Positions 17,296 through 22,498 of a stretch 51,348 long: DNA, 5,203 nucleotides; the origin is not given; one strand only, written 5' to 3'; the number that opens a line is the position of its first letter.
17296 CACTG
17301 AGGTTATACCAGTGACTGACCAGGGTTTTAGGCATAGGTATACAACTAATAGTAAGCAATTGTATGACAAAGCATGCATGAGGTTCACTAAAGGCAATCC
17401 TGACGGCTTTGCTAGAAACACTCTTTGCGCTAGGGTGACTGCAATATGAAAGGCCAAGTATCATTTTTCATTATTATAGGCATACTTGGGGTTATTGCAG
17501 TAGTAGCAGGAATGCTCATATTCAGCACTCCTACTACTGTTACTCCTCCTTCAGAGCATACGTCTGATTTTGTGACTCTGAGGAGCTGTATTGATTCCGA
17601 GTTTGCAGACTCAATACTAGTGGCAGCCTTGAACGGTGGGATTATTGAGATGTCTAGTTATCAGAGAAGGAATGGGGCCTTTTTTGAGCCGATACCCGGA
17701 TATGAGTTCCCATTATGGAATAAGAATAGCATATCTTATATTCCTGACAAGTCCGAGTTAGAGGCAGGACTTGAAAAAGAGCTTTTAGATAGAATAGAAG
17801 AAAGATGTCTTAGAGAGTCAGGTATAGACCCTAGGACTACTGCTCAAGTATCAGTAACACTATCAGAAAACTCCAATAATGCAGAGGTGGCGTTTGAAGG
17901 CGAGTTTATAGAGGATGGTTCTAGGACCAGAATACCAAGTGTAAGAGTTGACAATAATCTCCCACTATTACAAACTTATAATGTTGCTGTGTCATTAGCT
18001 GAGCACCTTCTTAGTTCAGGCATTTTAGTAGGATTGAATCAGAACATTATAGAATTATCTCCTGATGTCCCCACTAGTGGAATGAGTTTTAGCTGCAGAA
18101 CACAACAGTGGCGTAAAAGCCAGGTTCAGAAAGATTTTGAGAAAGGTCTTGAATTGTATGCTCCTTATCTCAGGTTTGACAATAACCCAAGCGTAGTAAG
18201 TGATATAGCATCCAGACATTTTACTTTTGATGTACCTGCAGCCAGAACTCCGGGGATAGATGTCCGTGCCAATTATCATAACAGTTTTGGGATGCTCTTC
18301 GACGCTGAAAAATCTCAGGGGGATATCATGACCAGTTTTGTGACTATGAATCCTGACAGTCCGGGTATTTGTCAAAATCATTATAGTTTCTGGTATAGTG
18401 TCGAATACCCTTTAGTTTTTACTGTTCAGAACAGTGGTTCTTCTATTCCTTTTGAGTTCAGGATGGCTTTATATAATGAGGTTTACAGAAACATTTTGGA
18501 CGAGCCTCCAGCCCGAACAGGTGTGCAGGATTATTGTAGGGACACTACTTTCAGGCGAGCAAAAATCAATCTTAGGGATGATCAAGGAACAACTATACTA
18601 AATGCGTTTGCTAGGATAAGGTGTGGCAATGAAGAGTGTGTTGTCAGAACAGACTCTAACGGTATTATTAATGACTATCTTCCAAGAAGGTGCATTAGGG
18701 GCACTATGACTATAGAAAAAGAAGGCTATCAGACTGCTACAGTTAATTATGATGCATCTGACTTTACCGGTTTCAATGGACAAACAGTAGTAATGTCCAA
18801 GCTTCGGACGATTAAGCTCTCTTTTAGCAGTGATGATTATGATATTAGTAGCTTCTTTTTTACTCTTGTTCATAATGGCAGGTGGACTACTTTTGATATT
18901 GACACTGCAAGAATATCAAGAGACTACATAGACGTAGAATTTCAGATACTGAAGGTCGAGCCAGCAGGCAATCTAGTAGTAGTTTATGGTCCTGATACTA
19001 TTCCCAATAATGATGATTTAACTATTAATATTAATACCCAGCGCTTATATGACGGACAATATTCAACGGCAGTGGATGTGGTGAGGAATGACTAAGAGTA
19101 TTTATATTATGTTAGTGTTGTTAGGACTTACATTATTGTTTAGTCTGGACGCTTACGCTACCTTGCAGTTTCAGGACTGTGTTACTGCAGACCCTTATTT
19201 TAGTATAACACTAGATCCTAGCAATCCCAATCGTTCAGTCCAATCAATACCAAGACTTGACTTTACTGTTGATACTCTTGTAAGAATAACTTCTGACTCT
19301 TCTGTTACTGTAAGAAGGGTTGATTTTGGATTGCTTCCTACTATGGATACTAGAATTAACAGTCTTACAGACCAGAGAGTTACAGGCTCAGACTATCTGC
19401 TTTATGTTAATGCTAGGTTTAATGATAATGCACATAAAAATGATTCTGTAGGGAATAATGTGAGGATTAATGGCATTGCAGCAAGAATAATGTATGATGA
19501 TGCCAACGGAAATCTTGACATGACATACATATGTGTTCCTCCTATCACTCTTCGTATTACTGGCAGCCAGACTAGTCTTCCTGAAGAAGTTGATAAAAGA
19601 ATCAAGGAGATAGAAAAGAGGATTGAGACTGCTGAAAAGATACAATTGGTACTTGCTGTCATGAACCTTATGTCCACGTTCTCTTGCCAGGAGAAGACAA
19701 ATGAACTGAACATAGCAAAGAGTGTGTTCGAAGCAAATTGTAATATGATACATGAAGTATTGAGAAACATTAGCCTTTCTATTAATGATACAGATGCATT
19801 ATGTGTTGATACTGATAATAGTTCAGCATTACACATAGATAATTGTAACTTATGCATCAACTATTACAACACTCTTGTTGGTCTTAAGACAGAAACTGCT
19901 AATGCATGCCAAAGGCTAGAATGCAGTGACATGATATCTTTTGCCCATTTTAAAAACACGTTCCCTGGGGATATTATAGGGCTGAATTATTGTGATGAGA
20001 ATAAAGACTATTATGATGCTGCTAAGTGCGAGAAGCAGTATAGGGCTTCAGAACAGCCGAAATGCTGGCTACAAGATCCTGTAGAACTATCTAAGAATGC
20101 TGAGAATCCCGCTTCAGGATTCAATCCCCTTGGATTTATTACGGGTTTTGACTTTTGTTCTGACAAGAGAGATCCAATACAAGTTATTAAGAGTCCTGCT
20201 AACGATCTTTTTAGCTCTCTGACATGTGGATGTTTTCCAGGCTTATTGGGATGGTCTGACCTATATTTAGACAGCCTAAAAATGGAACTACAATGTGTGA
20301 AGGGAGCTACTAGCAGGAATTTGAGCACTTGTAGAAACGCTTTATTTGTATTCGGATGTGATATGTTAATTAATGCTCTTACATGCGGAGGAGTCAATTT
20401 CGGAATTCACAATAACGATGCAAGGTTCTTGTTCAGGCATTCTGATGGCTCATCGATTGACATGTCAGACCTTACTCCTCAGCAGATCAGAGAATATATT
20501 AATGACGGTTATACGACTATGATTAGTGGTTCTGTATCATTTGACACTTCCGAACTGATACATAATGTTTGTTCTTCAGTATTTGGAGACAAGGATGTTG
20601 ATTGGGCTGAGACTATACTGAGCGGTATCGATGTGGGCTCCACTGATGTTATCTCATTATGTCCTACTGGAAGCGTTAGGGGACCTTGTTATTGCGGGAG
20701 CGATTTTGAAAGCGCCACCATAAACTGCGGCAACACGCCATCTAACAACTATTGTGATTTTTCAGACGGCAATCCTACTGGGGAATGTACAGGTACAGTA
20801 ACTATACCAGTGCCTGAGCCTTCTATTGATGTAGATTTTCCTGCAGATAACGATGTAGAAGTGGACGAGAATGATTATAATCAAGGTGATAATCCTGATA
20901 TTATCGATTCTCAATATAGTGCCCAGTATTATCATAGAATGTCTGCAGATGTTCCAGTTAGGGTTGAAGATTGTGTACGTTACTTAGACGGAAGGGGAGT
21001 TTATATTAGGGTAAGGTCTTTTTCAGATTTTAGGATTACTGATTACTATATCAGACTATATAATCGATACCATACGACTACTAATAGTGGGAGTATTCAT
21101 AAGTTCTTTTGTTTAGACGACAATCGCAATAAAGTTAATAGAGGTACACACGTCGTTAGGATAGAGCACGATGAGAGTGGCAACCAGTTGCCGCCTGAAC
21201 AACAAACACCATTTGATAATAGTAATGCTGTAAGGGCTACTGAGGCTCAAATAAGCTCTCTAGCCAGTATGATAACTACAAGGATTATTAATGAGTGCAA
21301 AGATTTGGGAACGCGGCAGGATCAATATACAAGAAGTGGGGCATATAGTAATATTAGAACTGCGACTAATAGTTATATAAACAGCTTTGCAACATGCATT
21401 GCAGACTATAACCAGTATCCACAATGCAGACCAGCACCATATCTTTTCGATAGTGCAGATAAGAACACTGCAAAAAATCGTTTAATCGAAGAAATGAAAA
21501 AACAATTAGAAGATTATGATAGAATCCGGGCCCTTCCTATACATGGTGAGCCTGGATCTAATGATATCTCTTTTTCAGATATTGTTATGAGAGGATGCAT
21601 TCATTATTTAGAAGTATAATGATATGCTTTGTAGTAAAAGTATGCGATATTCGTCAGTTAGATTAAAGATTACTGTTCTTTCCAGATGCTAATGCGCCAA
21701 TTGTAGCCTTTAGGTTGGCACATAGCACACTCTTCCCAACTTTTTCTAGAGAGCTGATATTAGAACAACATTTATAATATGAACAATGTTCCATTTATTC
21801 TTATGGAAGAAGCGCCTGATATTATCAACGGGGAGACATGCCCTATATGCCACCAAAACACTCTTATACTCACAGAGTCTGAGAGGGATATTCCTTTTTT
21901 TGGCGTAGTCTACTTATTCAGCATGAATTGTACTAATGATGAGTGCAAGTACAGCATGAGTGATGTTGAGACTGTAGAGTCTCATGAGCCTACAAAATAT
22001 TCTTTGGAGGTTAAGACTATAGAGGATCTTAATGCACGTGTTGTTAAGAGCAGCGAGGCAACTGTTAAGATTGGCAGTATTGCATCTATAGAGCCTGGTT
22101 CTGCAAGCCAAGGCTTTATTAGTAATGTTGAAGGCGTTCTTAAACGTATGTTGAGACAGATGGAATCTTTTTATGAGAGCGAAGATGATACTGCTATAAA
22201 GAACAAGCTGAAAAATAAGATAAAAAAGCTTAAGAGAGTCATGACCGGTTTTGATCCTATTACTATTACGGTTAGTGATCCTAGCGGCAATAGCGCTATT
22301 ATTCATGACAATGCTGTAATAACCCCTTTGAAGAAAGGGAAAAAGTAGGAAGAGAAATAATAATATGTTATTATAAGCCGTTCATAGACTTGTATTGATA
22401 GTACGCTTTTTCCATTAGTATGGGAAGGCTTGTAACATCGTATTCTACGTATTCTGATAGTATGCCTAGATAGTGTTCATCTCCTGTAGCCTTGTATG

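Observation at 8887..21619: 12.7-kb eight-gene operon: beta-propeller, deviant KaiC-like ATPase, orphan NFACT-R, and duplicated pairs of prepilin-like and Sec-secreted Cys-rich giant proteins; candidate undescribed surface filament/adhesion system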

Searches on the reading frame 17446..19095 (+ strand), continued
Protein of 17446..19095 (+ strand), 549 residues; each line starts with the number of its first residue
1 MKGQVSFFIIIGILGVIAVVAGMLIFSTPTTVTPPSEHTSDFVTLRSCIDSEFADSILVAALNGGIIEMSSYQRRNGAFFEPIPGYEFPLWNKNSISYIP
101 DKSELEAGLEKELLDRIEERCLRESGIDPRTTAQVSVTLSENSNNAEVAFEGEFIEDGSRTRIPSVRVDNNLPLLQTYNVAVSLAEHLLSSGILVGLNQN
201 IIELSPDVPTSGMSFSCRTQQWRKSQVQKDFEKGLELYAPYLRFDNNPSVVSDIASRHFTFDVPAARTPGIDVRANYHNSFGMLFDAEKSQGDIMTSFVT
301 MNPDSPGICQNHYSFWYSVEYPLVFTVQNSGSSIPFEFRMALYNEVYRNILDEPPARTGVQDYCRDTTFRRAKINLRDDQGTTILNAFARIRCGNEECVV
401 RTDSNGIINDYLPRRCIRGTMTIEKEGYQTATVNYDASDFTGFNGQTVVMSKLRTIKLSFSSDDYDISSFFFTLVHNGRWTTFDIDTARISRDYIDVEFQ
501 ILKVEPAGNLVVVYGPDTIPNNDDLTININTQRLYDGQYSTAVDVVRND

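Call 92: find_encoding_contigs(protein=P0150, flank=10000, max_places=2)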
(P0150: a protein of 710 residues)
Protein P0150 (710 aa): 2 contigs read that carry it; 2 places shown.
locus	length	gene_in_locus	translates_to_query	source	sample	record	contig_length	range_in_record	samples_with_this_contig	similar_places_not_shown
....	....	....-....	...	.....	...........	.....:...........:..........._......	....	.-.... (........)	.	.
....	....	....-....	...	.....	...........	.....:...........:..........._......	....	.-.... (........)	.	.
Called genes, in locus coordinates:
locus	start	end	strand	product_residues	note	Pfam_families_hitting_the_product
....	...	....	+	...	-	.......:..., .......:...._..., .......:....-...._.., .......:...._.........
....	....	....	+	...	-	-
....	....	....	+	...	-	-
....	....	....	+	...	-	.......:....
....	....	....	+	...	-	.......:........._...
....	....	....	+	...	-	-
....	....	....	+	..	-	-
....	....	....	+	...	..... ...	-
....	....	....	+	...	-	?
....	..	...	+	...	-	-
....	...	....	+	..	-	-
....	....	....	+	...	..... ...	-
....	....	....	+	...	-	?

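Call 93: find_encoding_contigs(protein=P0091, flank=10000, max_places=2)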
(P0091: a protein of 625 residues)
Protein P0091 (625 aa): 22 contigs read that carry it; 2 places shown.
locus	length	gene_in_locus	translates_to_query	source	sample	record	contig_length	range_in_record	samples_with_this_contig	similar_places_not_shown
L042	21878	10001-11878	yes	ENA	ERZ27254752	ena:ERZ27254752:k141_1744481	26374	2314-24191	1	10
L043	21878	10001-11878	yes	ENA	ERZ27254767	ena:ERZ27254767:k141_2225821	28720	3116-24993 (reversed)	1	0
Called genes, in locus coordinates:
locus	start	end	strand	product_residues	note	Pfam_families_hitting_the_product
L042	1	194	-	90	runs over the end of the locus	-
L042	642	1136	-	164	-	PF00334:NDK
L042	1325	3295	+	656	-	-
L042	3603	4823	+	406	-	PF27218:MJ0043_C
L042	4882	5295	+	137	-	-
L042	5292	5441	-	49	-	PF04135:Nop10p (weak)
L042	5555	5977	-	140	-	PF00293:NUDIX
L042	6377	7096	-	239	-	-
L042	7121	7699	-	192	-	PF06941:NT5C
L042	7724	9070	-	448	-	PF01368:DHH, PF27767:Arc_Cdc45 (weak), PF21763:DHH_CID, PF02272:DHHA1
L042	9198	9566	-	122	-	-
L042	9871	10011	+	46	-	-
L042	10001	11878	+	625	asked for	-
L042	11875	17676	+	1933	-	-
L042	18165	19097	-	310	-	PF08271:Zn_Ribbon_TF, PF00382:TFIIB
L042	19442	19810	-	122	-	PF01201:Ribosomal_S8e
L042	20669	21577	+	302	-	PF23023:Anti-Pycsar_Apyc1, PF00753:Lactamase_B, PF13691:Lactamase_B_4, PF12706:Lactamase_B_2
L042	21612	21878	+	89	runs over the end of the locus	-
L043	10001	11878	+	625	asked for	-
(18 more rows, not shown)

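Call 94: find_encoding_contigs(protein=P0026, flank=10000, max_places=2)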
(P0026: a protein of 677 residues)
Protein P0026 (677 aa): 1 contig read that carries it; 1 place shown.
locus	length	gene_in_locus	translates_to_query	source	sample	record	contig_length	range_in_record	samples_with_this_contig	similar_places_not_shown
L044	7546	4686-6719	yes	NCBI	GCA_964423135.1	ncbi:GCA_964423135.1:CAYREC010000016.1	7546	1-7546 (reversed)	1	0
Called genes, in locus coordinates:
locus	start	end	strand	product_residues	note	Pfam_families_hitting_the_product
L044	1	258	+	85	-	?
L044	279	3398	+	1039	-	-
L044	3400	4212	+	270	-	-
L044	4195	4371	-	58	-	-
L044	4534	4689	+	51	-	-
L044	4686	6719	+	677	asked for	-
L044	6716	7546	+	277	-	?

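Call 106: fold_search(model_id=the predicted structure, library=viral)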
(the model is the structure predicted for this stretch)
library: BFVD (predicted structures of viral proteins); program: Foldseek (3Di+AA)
matches with E <= 10: 1017; with E <= 0.001: 25
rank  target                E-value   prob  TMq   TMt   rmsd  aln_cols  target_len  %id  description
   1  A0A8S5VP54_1          2.5e-07  1.00  0.13  0.07  18.2       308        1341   13  (no name in the UniProt tables at hand)
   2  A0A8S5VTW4            3.9e-07  0.96  0.11  0.13  26.9       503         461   11  (no name in the UniProt tables at hand)
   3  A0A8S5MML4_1          3.1e-06  1.00  0.18  0.13  20.2       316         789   14  Cell wall surface anchor family domain protein [Siphoviridae sp. ctxc31]
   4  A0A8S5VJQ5            3.7e-06  1.00  0.13  0.14  12.6       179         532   18  (no name in the UniProt tables at hand)
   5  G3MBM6                4.2e-06  1.00  0.15  0.20  16.8       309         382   10  Gp160 [Bacillus phage G]
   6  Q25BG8                5.8e-06  1.00  0.15  0.16  19.5       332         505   11  Structural protein 27 [His1 virus (isolate Australia/Victoria)]
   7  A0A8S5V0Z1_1          8.2e-06  1.00  0.14  0.09  20.3       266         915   12  Putative membrane protein [Siphoviridae sp. ct3r22]
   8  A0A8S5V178            8.7e-06  0.97  0.15  0.08  49.9       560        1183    9  Baseplate J like protein [Siphoviridae sp. ct3r22]
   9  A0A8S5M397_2          1.1e-05  1.00  0.15  0.10  20.5       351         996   10  FdeC-like protein [Siphoviridae sp. ctqpo8]
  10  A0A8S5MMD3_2          1.1e-05  1.00  0.19  0.11  17.3       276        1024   16  Baseplate J like protein [Siphoviridae sp. ctxc31]
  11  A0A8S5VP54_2          1.7e-05  1.00  0.22  0.10  16.6       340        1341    9  (no name in the UniProt tables at hand)
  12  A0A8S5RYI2            2.1e-05  0.99  0.16  0.13  22.1       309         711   13  Tail collar fiber protein [Myoviridae sp. ctNQV2]
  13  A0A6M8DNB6            3.0e-05  1.00  0.13  0.38  18.5       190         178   12  (no name in the UniProt tables at hand)
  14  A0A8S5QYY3            3.7e-05  1.00  0.14  0.11  14.4       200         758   16  Tail collar fiber protein [Myoviridae sp. ctLtm40]
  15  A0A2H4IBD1            4.0e-05  0.97  0.10  0.10  23.9       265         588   14  Inverse autotransporter beta-barrel domain-containing protein [Erwinia phage vB_EamM_Y3]
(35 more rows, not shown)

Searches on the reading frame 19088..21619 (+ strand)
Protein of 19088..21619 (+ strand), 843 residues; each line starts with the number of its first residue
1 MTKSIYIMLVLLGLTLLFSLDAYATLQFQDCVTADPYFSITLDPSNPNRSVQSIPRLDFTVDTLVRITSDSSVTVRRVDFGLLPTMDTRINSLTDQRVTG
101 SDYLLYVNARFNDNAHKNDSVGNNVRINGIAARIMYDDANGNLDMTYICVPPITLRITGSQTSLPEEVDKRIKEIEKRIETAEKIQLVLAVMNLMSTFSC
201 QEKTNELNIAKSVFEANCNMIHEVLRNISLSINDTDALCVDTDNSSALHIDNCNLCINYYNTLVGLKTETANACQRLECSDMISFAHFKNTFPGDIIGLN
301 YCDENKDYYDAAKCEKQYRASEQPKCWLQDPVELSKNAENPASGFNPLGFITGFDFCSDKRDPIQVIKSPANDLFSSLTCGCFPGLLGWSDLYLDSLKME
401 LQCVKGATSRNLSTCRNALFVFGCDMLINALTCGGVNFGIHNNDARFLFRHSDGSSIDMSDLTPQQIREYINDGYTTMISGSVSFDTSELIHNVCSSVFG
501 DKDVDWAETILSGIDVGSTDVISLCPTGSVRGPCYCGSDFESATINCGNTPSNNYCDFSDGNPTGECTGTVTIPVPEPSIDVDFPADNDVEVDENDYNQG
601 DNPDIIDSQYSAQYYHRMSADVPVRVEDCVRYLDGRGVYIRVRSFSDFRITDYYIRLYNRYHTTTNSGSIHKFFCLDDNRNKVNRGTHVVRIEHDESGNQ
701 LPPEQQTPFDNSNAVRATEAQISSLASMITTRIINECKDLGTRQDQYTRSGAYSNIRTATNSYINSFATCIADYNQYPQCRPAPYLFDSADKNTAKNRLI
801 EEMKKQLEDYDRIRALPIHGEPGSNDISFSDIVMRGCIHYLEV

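Call 4: search_protein_families(library=pfam, proteins=[window:19088-21619:+], max_evalue=1)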
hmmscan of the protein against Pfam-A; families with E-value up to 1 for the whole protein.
window:19088-21619:+ (843 aa): 2 families
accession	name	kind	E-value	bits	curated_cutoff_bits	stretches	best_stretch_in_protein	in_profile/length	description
PF14523.12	Syntaxin_2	-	0.042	14.3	26.5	1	717-813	4-93/134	Syntaxin-like protein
PF00231.24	ATP-synt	-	0.13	12.4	39.9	1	172-227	2-57/285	ATP synthase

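Call 5: search_protein_families(library=ncbifam, proteins=[window:19088-21619:+], max_evalue=1)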
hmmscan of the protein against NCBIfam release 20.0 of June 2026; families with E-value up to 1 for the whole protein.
window:19088-21619:+ (843 aa): 3 families
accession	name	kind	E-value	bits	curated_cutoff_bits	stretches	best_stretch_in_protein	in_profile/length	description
NF002368.0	PRK01346.1-5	equivalog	0.0019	17.1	576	1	182-295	287-393/402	enhanced intracellular survival protein Eis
NF011411.0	PRK14838.1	equivalog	0.072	12.4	417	1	153-221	98-165/244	isoprenyl transferase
NF011413.0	PRK14840.1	equivalog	0.094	12.3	410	1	145-191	102-148/250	isoprenyl transferase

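Call 25: find_homologous_proteins(query=window:19088-21619:+, max_evalue=0.001)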
Query window:19088-21619:+ (843 aa): 3 proteins with E <= 0.001 among 7181 candidates.
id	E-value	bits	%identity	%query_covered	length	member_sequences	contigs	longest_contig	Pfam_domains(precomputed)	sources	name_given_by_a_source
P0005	6.6e-219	747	46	98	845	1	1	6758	-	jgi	-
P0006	4.8e-210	718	42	99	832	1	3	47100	-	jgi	jgi:hypothetical protein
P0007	7.9e-174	598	44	73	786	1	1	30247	-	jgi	jgi:hypothetical protein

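Call 84: search_solved_structures(query=A8, max_evalue=1)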
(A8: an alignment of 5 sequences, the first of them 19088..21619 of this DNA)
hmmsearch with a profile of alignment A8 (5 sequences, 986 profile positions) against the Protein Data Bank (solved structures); distinct sequences matched with E-value up to 1: 2.
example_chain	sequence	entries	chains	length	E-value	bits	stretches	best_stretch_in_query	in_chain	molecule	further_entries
9ocb_A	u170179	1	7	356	0.027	15.8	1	384-486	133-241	Major capsid protein gp39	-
6tpq_B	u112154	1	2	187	0.25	12.6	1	437-487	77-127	Ribonuclease M5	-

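Call 89: predict_structure(alignment_id=A10)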
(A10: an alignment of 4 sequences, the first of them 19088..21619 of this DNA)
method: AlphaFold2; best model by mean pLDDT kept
length: 843 residues; sequences in the alignment: 4
mean_pLDDT: 47.2   pTM: 0.26
mean pLDDT of the five models: 47.2, 46.8, 44.3, 44.2, 43.1
residues with pLDDT >= 90: 0; 70-90: 166; 50-70: 172; < 50: 505
segments of 3 or more residues with pLDDT < 50: 18-24, 162-168, 184-201, 226-234, 270-310, 312-393, 406-457, 460-717, 744-753, 773-787
pLDDT, mean of each block of 10 residues (from residue 1): 61 53 55 84 75 70 86 84 73 77 84 76 80 87 87 77 49 62 46 37 59 67 50 52 64 67 57 34 33 30 41 43 27 29 24 21 22 25 36 52 47 34 33 26 35 45 42 38 30 35 37 27 23 28 25 32 33 24 24 25 24 24 28 27 32 29 26 31 29 25 26 40 64 71 49 51 58 42 42 72 82 73 63 76 68
secondary structure, 60 per line:
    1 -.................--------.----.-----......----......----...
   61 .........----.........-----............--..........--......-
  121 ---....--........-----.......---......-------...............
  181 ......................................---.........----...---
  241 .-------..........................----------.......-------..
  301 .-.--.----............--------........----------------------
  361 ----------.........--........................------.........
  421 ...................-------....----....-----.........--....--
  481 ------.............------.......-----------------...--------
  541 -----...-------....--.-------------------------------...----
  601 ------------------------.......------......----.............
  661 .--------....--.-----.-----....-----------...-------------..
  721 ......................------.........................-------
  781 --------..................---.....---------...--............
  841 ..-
elements in order (helices of 4 or more, strands of 3 or more residues): H2-18 E38-43 E48-50 E58-69 E74-82 E88-99 E102-111 H114-119 E124-127 E130-137 E143-149 E153-158 H166-218 H222-230 H250-274 H285-291 H311-322 H331-338 H371-379 H382-405 H412-439 E447-450 E455-458 H464-472 E475-478 H487-499 H506-512 E530-532 E556-559 E625-631 E638-643 H648-661 E670-673 E688-691 H719-742 H749-773 H789-806 H810-814 H829-842

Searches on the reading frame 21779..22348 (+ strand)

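Call 9: search_protein_families(library=pfam, proteins=[window:21779-22348:+], max_evalue=0.01)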
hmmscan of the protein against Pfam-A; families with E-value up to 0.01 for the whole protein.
window:21779-22348:+ (189 aa): 2 families
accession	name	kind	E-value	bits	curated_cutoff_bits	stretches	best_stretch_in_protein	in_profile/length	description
PF22794.1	jr-ZPR1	-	6.5e-19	68.5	27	1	82-176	1-98/125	ZPR1 jelly-roll domain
PF03367.19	Zn_ribbon_ZPR1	-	0.00018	21.3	23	1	20-67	8-52/56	ZPR1 zinc-finger domain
